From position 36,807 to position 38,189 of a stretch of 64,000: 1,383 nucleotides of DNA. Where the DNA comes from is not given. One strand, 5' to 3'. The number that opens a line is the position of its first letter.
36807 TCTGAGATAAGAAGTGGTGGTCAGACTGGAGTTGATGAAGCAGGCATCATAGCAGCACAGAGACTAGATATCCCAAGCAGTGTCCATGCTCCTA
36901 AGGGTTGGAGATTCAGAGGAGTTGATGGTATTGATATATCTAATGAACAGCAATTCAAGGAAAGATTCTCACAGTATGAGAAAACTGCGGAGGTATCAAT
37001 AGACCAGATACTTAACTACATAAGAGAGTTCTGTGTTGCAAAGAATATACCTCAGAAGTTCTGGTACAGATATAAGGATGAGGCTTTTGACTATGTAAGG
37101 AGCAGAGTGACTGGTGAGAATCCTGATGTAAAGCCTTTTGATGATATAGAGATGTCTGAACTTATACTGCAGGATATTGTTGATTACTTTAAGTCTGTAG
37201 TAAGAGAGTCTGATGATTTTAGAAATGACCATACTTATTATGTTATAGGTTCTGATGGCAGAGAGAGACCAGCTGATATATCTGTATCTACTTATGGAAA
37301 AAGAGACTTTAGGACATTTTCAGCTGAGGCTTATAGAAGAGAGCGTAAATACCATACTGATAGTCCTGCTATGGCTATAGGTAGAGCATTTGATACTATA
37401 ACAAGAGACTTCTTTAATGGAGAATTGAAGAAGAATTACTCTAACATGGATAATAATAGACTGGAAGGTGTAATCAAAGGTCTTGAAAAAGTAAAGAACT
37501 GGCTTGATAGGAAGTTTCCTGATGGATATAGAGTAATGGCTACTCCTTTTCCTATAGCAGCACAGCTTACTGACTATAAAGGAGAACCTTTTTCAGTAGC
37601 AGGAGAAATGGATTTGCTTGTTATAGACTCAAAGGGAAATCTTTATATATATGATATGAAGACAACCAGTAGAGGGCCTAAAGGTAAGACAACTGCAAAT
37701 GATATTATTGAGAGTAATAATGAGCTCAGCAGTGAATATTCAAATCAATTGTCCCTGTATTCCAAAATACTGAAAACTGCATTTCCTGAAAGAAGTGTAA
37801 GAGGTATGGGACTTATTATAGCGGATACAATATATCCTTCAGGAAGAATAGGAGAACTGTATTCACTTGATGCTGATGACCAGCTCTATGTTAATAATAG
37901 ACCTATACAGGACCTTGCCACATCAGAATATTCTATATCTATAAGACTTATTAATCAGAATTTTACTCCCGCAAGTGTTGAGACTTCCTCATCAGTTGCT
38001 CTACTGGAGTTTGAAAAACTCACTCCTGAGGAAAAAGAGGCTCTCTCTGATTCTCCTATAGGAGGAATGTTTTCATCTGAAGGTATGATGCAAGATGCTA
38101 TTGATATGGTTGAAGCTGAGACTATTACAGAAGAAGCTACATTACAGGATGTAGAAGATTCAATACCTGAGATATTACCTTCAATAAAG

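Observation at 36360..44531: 2723-aa giant protein: DFDID motif (candidate virion RNAP) fused to N-terminal SLOG/DprA-like and PD-(D/E)XK-like modules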

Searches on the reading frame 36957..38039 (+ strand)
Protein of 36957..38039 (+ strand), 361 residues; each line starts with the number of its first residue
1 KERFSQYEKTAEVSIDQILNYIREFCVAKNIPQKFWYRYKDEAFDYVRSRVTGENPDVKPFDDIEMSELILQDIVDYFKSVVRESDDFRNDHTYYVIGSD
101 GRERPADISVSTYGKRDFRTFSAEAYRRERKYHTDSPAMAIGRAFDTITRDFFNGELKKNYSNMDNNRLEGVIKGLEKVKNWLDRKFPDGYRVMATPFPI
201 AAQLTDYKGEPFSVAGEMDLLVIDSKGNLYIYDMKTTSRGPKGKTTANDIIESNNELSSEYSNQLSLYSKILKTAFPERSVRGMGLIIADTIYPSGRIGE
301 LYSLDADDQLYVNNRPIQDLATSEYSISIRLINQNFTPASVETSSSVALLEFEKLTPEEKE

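Call 30: find_homologous_proteins(query=window:36957-38039:+, max_evalue=0.01)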
Query window:36957-38039:+: 2550 candidates shared short words with the query, none scored E <= 0.01.
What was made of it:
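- Tried and rejected: It returned no hit (call 30).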

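Call 39: search_protein_representatives(protein=window:36957-38039:+)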
Query: 361 residues. Proteins with E-value up to 0.001 (for the whole library): 191; up to 1e-10: 81; up to 1e-30: 7. The best 150 are listed.
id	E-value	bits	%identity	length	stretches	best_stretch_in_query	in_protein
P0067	4.9e-236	798.8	100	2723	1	1-361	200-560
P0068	1.8e-88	313.6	48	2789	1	8-359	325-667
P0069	8.3e-75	268.7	43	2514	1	7-360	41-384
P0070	1.1e-68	248.6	42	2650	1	7-361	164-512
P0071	8.2e-63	229.3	41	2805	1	5-356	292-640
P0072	8.7e-32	127.2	40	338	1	34-295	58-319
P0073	3.3e-31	125.3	39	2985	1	35-330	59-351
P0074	5.9e-26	108.1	41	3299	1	79-359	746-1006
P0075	2.8e-25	105.8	36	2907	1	83-353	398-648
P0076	7.3e-23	97.9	35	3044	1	71-318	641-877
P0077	2.0e-21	93.2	36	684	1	85-360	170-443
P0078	6.3e-21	91.5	39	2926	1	91-336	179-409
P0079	1.6e-20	90.2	39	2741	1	91-297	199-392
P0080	4.8e-20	88.7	38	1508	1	75-297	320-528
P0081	4.9e-19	85.3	36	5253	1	76-326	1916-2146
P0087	8.6e-18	81.2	36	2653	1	53-326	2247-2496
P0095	3.0e-16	76.2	30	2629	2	64-326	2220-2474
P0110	4.5e-14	69.0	33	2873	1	89-322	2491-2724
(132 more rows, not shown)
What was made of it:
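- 36960..37196 (+): Helical connector (aa 201-279) between the SLOG domain and the nuclease; conserved only in the closest relatives. The matches to P0068-P0071 begin at query aa ~205, so they cover this connector (call 39).
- Tried and rejected: The exhaustive representative search did find relatives (call 39).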

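Call 74: search_protein_families(library=pfam, proteins=[P0087, P0095, P0110], max_evalue=0.001)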
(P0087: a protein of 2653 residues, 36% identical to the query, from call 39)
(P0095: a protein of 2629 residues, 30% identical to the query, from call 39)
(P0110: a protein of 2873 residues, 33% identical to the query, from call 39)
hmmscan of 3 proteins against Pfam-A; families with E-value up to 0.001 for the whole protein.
P0087 (2653 aa): 1 family
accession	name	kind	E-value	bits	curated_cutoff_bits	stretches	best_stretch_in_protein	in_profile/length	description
PF12705.13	PDDEXK_1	-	7.6e-05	23.2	22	1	2374-2465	106-189/247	PD-(D/E)XK nuclease superfamily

P0095 (2629 aa): 1 family
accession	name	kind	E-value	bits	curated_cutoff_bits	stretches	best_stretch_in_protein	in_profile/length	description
PF12705.13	PDDEXK_1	-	0.00013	22.4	22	1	2289-2440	36-189/247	PD-(D/E)XK nuclease superfamily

P0110 (2873 aa): 0 families

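Call 75: search_dna_similar(query=P0087, collection=phages, mode=protein, max_rows=12)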
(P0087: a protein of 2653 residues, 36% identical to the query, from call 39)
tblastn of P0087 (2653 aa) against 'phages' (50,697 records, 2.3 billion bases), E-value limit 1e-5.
Records with a match: 36; places in all: 36; records where one place covers at least 80% of the query: 0.
Best place of each record, by identity: <60% 36.
By first word of the organism name: uncultured 14; CrAssphage 7; Bacteroides 5; Bacteriophage 3; crAssphage 2; Caudoviricetes 2; IAS 2; Carjivirus 1.
By host as written in the record: - 25; Homo sapiens 3; Bacteroides xylanisolvens APCS1/XY 2; Bacteroides cellulosilyticus 2; Bacteroides thetaiotaomicron VPI-5484 2; bacterium 1; Bacteroides thetaiotaomicron VPI-5486 1.
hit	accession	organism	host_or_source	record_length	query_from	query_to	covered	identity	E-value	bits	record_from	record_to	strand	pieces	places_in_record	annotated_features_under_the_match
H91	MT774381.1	uncultured phage cr3_1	human feces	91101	19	2180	60%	25.6%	9e-47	298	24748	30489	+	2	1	hypothetical protein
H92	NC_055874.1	uncultured phage cr3_1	human feces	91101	19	2180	60%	25.6%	9e-47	298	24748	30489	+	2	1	hypothetical protein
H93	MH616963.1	crAssphage sp. isolate ctbg_1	house mouse tissue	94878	80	2177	50%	27.1%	6e-63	318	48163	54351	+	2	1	putative RNAP associated protein fused to zincin protease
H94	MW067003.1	CrAssphage sp. C0531BW4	stool sample from an infant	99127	75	658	22%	27.9%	6e-36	157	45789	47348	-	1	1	putative RNAP associated protein fused to zincinprotease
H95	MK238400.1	CrAssphage ZA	Homo sapiens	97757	75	658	22%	27.9%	3e-35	155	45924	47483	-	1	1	putative RNAP associated protein fused to zincinprotease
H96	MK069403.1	CrAssphage sp. O-152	fecal sample from Mexican boy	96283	75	658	22%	27.8%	1e-35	156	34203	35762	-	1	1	record has no annotation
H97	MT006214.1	CrAssphage LMMB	human gut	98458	75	658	22%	27.6%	1e-35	156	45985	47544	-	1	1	RNAP associated protein/zincin protease fusion protein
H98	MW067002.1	CrAssphage sp. C0526BW15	stool sample from an infant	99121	75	658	22%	27.6%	2e-34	152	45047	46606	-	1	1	putative RNAP associated protein fused to zincinprotease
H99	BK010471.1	Carjivirus communis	bacterium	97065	75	658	22%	27.3%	5e-35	154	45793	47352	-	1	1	KP06_gp45: putative RNAP associated protein fused to zincin protease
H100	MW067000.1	CrAssphage sp. C0521BD4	stool sample from an infant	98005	75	658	22%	27.3%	2e-34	152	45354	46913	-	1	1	putative RNAP associated protein fused to zincinprotease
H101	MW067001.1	CrAssphage sp. C0521BW15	stool sample from an infant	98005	75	658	22%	27.3%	2e-34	152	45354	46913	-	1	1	putative RNAP associated protein fused to zincinprotease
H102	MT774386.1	uncultured phage cr110_1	human feces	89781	80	654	22%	25.6%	3e-19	102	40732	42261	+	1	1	putative RNAP associated protein fused to zincin protease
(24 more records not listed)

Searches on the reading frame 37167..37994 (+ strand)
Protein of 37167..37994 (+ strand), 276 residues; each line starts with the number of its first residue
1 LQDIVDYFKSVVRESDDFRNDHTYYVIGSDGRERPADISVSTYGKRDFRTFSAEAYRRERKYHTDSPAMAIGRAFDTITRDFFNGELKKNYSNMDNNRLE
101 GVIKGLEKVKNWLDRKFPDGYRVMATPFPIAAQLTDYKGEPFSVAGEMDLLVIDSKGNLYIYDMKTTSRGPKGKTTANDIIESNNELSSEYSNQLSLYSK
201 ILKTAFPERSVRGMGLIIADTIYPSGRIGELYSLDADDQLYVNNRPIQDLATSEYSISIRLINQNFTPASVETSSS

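Call 83: predict_structure(alignment_id=A3)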
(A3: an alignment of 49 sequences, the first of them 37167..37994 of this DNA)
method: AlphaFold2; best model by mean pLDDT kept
length: 276 residues; sequences in the alignment: 49
mean_pLDDT: 91.7   pTM: 0.88
mean pLDDT of the five models: 91.7, 91.6, 91.5, 91.2, 90.6
residues with pLDDT >= 90: 218; 70-90: 41; 50-70: 11; < 50: 6
segments of 3 or more residues with pLDDT < 50: 272-276
pLDDT, mean of each block of 10 residues (from residue 1): 97 95 95 96 89 83 89 98 98 98 98 97 98 93 96 98 92 68 84 94 96 96 95 97 98 96 68 46
secondary structure, 60 per line:
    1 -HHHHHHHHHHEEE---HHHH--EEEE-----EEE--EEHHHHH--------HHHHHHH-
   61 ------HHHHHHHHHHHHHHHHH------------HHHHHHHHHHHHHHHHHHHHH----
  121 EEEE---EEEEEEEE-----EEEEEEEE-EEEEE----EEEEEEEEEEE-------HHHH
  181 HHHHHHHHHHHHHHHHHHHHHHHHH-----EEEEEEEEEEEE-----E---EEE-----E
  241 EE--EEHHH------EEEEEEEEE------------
elements in order: H2-11 E12-14 H18-21 E24-27 E33-35 H40-44 H53-59 H67-83 H96-116 E121-124 E128-135 E141-148 E150-154 E159-169 H177-205 E211-222 E232-234 E240-242 E256-264
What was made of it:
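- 37197..37964 (+): RecB-family PD-(D/E)XK nuclease domain (aa 280-535). Predicted catalytic residues are D345 (37392-37394), D418 (37611-37613), D432 (37653-37655), K434 (37659-37661), Q463 (37746-37748) and Y467 (37758-37760). It has no cysteines, so no Fe-S cluster. AF2 pLDDT 91.7, pTM 0.88 (call 83).
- On PD-(D/E)XK nucleases, RecB/AddA/Cas4/Exo5 branch (Pfam PDDEXK_1): The model has pLDDT 91.7 (call 83).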

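Call 102: search_dna_similar(query=window:37167-37994:+, collection=phages, mode=protein, max_evalue=0.1, max_rows=25)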
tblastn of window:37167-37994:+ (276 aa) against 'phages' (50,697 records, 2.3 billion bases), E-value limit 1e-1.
Records with a match: 46; places in all: 46; records where one place covers at least 80% of the query: 0.
Best place of each record, by identity: <60% 46.
By first word of the organism name: Bacteroides 30; uncultured 12; IAS 2; bajarodcaudo 1; Kolpuevirus 1.
By host as written in the record: Bacteroides intestinalis DSM 108646 25; - 13; Homo sapiens 2; Bacteroides thetaiotaomicron VPI-5484 2; Bacteroides intestinalis APC919/174 2; Bacteroides thetaiotaomicron VPI-5486 1; Bacteroides cellulosilyticus 1.
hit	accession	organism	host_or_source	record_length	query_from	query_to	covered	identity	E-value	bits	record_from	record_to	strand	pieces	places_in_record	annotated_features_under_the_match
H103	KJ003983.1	IAS virus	Homo sapiens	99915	67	166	36%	36.0%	2e-4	49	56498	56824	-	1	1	record has no annotation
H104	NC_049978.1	IAS virus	Homo sapiens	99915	67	166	36%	36.0%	2e-4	49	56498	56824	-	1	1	RNA-polymerase subunit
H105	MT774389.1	uncultured phage cr116_1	human feces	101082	67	177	40%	32.2%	3e-8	60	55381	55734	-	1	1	hypothetical protein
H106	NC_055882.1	uncultured phage cr116_1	human feces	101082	67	177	40%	32.2%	3e-8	60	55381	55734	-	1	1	hypothetical protein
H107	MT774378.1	uncultured phage cr106_1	human feces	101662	67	170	38%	32.8%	3e-5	51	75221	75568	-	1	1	hypothetical protein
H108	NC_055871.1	uncultured phage cr106_1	human feces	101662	67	170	38%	32.8%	3e-5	51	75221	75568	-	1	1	hypothetical protein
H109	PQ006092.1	bajarodcaudo virus 1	Chaetodipus spinatus feces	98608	68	167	36%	33.0%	2e-2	42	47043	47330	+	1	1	structural protein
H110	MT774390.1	uncultured phage cr85_1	human feces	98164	68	167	36%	31.7%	4e-2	41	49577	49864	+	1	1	putative RNA-polymerase subunit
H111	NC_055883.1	uncultured phage cr85_1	human feces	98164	68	167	36%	31.7%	4e-2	41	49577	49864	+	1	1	putative RNA-polymerase subunit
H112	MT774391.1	uncultured phage cr126_1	human feces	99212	66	170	38%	29.2%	2e-3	45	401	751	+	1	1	hypothetical protein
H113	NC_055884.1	uncultured phage cr126_1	human feces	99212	66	170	38%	29.2%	2e-3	45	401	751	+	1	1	hypothetical protein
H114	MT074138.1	Bacteroides phage DAC17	Bacteroides thetaiotaomicron VPI-5486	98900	67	170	38%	29.4%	1e-2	43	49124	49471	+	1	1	hypothetical protein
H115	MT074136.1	Bacteroides phage DAC15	Bacteroides thetaiotaomicron VPI-5484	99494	67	170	38%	29.4%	1e-2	43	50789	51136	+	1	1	hypothetical protein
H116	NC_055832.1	Bacteroides phage DAC15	Bacteroides thetaiotaomicron VPI-5484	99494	67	170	38%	29.4%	1e-2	43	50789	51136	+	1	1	hypothetical protein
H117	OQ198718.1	Kolpuevirus sp. 'frurule'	Bacteroides cellulosilyticus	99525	67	170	38%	28.6%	6e-3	44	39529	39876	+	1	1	RNA-polymerase subunit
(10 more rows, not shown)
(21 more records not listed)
